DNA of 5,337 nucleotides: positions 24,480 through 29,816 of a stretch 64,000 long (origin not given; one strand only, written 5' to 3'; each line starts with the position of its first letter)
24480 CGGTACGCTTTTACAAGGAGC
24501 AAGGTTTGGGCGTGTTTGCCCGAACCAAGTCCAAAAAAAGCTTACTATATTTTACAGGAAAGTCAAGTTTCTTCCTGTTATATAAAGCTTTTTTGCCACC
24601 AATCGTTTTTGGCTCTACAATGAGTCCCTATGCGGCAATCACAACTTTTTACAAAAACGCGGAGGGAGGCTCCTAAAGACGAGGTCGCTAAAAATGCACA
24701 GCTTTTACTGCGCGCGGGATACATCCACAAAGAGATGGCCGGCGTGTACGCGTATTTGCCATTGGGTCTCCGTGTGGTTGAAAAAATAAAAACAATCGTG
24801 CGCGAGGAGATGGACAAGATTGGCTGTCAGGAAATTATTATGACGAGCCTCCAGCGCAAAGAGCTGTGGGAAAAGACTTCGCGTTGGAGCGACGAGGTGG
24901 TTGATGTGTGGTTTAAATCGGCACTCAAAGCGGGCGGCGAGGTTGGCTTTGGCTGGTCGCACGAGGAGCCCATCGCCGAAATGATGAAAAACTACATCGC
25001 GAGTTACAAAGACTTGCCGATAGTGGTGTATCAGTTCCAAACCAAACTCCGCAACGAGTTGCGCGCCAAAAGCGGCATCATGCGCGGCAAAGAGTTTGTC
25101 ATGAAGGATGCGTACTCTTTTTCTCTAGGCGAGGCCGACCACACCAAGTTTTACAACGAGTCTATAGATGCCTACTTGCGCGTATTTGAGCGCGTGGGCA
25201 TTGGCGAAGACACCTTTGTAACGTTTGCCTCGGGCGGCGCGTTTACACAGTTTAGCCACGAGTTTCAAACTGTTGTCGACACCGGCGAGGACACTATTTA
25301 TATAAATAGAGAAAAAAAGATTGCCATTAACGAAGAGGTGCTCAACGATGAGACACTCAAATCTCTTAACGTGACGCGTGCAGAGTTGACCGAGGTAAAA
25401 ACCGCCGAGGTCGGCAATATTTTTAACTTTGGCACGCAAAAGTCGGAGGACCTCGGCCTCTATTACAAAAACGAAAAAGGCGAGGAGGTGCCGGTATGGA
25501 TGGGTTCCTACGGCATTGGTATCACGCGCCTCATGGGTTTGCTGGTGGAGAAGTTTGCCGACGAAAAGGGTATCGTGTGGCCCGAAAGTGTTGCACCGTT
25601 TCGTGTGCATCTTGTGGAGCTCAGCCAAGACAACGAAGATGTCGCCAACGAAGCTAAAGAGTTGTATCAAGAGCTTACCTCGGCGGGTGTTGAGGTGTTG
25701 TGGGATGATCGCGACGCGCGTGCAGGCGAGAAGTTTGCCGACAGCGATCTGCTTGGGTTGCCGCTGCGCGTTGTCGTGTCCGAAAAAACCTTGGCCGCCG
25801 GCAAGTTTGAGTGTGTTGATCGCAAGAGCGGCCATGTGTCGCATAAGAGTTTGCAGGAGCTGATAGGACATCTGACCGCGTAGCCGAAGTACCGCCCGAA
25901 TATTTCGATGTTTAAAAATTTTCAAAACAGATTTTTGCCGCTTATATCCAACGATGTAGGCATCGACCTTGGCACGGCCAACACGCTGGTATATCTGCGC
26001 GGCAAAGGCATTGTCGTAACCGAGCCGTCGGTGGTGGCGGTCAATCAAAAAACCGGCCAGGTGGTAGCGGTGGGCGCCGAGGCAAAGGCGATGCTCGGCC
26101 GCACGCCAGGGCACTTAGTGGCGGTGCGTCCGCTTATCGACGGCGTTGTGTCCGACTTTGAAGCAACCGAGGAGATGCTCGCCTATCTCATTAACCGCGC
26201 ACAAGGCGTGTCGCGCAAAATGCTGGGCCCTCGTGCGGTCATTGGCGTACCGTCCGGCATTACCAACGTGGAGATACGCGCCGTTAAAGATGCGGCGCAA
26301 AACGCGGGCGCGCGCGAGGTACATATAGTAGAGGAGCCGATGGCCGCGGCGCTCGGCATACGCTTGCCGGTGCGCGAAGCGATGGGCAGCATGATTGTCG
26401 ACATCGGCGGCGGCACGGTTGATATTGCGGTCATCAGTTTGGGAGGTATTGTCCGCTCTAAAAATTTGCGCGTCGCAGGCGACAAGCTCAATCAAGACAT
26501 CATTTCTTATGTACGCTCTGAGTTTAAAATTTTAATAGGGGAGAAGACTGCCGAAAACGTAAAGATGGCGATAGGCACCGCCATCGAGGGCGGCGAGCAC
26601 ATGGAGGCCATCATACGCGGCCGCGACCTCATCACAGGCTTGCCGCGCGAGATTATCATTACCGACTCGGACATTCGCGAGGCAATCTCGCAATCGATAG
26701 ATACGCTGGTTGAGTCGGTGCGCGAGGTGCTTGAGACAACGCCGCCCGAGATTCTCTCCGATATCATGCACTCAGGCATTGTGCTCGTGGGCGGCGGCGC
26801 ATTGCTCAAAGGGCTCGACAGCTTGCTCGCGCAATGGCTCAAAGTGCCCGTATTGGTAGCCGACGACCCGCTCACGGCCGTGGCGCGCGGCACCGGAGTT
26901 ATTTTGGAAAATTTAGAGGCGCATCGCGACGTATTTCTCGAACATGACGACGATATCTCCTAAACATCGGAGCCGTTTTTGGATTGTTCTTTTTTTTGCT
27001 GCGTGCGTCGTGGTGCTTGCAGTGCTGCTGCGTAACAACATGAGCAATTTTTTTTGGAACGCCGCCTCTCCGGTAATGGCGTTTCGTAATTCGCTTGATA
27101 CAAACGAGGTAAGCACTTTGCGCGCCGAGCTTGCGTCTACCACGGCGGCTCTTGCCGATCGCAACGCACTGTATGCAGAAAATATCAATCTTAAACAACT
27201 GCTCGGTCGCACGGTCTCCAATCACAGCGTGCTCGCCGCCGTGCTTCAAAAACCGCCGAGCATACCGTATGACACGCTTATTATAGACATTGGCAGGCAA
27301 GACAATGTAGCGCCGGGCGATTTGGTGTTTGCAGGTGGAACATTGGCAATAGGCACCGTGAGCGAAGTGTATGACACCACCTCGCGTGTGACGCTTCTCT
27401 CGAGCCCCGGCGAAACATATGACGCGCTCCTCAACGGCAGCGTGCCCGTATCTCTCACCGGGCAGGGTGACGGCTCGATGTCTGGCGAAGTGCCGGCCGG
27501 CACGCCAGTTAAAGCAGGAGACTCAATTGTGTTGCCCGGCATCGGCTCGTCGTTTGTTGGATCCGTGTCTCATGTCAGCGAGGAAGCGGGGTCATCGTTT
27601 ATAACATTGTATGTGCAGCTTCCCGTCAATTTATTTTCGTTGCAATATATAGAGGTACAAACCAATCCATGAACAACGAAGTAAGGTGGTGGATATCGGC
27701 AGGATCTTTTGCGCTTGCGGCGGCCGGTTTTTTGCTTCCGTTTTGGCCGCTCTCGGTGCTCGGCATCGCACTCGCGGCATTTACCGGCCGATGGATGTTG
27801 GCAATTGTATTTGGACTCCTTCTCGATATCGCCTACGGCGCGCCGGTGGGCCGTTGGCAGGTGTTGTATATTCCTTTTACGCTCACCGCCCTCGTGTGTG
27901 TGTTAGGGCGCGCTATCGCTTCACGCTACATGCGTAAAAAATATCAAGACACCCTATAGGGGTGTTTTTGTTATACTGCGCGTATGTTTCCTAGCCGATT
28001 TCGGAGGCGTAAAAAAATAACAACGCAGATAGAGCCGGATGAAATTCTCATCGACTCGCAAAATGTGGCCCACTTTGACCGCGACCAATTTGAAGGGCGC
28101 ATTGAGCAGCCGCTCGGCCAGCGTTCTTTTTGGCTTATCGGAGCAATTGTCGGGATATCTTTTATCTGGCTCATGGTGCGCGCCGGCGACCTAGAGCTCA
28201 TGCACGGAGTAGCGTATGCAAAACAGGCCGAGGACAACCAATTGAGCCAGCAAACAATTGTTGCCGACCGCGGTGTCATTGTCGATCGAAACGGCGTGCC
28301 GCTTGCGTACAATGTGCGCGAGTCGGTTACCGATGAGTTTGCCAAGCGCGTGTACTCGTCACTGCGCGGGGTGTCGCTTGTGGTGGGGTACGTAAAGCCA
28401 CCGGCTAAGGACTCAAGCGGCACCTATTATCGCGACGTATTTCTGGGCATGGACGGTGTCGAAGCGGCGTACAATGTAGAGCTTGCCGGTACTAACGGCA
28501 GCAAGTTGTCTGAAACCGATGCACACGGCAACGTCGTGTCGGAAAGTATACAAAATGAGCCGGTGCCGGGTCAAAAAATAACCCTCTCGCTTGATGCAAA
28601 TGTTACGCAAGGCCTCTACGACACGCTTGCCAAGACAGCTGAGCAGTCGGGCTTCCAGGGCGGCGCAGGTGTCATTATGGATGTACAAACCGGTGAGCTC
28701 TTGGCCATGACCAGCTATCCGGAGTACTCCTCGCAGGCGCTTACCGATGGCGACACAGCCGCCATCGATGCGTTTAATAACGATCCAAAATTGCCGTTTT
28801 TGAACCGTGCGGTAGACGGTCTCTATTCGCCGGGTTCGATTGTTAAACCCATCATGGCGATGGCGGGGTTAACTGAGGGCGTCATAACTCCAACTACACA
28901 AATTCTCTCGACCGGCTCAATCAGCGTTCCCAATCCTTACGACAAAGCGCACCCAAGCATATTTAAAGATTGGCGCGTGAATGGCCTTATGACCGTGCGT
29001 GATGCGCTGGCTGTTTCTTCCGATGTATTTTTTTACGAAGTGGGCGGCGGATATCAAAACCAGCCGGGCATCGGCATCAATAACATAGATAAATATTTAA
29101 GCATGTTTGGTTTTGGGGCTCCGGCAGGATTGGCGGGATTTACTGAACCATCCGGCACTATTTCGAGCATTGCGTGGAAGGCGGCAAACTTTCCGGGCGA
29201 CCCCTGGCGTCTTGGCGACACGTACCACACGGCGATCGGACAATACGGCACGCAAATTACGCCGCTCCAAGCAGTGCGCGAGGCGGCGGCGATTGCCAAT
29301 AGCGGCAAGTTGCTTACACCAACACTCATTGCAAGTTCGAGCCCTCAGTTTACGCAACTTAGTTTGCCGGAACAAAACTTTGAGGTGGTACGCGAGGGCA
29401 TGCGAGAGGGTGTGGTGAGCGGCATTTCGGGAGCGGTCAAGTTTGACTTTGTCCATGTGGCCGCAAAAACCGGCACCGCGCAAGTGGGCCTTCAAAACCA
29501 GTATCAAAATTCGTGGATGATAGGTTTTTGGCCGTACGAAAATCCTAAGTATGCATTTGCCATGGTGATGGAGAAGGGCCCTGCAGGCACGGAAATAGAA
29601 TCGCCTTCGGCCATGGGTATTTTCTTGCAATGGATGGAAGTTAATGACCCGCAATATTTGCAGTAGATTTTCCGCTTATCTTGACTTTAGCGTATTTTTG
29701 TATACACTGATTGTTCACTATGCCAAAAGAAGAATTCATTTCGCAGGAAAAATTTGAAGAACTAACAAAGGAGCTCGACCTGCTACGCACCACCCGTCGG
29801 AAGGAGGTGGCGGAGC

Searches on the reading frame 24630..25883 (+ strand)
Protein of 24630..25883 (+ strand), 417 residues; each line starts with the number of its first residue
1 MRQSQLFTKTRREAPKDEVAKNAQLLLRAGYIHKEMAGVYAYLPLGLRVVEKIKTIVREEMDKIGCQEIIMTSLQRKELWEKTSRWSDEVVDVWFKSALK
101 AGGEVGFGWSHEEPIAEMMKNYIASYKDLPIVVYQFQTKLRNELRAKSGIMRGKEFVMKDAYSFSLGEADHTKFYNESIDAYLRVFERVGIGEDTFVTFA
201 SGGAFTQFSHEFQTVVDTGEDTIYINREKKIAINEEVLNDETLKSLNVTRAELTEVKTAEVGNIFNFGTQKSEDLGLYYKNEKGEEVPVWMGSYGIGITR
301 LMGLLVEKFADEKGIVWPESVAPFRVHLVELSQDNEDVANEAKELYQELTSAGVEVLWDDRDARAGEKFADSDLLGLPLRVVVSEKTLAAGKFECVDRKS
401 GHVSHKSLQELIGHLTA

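Call 91: search_protein_families(library=pfam, proteins=[window:24630-25883:+], max_evalue=0.00001)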
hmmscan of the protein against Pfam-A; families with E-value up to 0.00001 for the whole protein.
window:24630-25883:+ (417 aa): 2 families
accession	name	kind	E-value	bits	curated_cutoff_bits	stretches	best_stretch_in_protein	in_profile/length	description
PF00587.30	tRNA-synt_2b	-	6.1e-26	92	29.3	1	110-308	16-178/179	tRNA synthetase class II core domain (G, H, P, S and T)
PF03129.25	HGTP_anticodon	-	3.2e-16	59.7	21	1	328-415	4-91/94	Anticodon binding domain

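Call 92: search_protein_families(library=ncbifam, proteins=[window:24630-25883:+], max_evalue=1e-10)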
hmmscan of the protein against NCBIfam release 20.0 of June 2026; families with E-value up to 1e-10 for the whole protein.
window:24630-25883:+ (417 aa): 8 families
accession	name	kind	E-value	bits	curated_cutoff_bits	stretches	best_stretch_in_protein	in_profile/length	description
NF006625.0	PRK09194.1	equivalog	8.7e-132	440.8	558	2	1-258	1-254/559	proline--tRNA ligase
TIGR00409.1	proS_fam_II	equivalog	9.6e-120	401.1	306.7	2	1-257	1-255/568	proline--tRNA ligase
NF008979.1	PRK12325.1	exception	5.4e-117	391.3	550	1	1-414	1-435/437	proline--tRNA ligase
TIGR00408.1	proS_fam_I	equivalog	4.6e-34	118.2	437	2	255-412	215-374/475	proline--tRNA ligase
TIGR00418.1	thrS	equivalog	2.2e-21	76.4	383.65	0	271-415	422-561/565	threonine--tRNA ligase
NF003211.1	PRK04173.1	equivalog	1.8e-15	56.8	312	1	127-401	186-440/454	glycine--tRNA ligase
TIGR00389.1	glyS_dimeric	equivalog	2.2e-13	49.6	243.3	0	315-413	463-559/565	glycine--tRNA ligase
NF003068.0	PRK03991.1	equivalog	2.8e-13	49.1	484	1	117-415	295-588/613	threonine--tRNA ligase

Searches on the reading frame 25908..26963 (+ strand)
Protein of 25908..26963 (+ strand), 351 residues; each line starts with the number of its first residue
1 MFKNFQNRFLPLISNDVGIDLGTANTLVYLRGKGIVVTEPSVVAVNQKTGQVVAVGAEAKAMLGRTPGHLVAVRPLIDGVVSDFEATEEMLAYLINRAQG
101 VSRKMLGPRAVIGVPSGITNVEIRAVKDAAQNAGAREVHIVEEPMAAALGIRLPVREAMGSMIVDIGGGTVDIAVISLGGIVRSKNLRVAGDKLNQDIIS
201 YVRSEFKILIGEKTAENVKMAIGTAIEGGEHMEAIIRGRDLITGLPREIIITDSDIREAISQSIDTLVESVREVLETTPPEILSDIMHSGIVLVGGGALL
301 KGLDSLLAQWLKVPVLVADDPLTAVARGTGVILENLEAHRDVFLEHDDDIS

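Call 91: search_protein_families(library=pfam, proteins=[window:25908-26963:+], max_evalue=0.00001)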
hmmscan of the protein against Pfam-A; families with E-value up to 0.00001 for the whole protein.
window:25908-26963:+ (351 aa): 5 families
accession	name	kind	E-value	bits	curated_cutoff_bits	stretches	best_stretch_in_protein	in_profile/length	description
PF06723.19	MreB_Mbl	-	3e-133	444.1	27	1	15-339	2-325/327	MreB/Mbl protein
PF00012.26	HSP70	-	2.8e-13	49.4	20.6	1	87-217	110-249/599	Hsp70 protein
PF14450.12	FtsA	-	3e-10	41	31.8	1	163-319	2-111/127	Cell division protein FtsA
PF00022.25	Actin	-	1.2e-06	27.8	27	0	39-205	30-190/410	Actin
PF11104.14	PilM_2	-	7.1e-06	25.6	27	0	290-342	277-328/340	Type IV pilus assembly protein PilM;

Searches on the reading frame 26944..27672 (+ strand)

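Call 91: search_protein_families(library=pfam, proteins=[window:26944-27672:+], max_evalue=0.00001)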
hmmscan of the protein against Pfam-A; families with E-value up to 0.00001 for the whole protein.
window:26944-27672:+ (242 aa): 1 family
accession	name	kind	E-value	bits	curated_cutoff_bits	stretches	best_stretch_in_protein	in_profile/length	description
PF04085.20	MreC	-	6.7e-17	62.1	28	1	100-238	1-145/147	Rod shape-determining protein MreC, barrel core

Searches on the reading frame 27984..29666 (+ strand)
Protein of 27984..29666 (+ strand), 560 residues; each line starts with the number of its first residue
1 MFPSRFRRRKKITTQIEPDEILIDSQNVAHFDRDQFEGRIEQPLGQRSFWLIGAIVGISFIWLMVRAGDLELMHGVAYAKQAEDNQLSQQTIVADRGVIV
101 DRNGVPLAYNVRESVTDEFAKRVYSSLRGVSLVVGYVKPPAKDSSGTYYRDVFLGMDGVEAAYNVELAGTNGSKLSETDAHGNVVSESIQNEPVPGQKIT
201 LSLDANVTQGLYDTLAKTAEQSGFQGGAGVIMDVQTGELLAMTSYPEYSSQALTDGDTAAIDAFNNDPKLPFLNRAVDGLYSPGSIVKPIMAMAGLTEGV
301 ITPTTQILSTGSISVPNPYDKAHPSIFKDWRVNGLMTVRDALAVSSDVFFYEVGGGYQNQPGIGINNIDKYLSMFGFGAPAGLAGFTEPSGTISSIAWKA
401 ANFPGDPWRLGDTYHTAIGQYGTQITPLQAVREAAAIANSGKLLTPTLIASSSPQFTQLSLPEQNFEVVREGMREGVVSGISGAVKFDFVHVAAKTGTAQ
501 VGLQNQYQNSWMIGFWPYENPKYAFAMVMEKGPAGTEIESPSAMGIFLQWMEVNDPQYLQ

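Call 91: search_protein_families(library=pfam, proteins=[window:27984-29666:+], max_evalue=0.00001)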
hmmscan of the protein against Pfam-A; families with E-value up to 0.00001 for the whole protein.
window:27984-29666:+ (560 aa): 2 families
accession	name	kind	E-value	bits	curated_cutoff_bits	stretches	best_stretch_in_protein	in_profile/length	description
PF00905.27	Transpeptidase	-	1.8e-50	172.3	22.1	1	227-537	1-288/299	Penicillin binding protein transpeptidase domain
PF03717.20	PBP_dimer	-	2.7e-12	47.9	24.4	1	120-188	106-179/180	Penicillin-binding Protein dimerisation domain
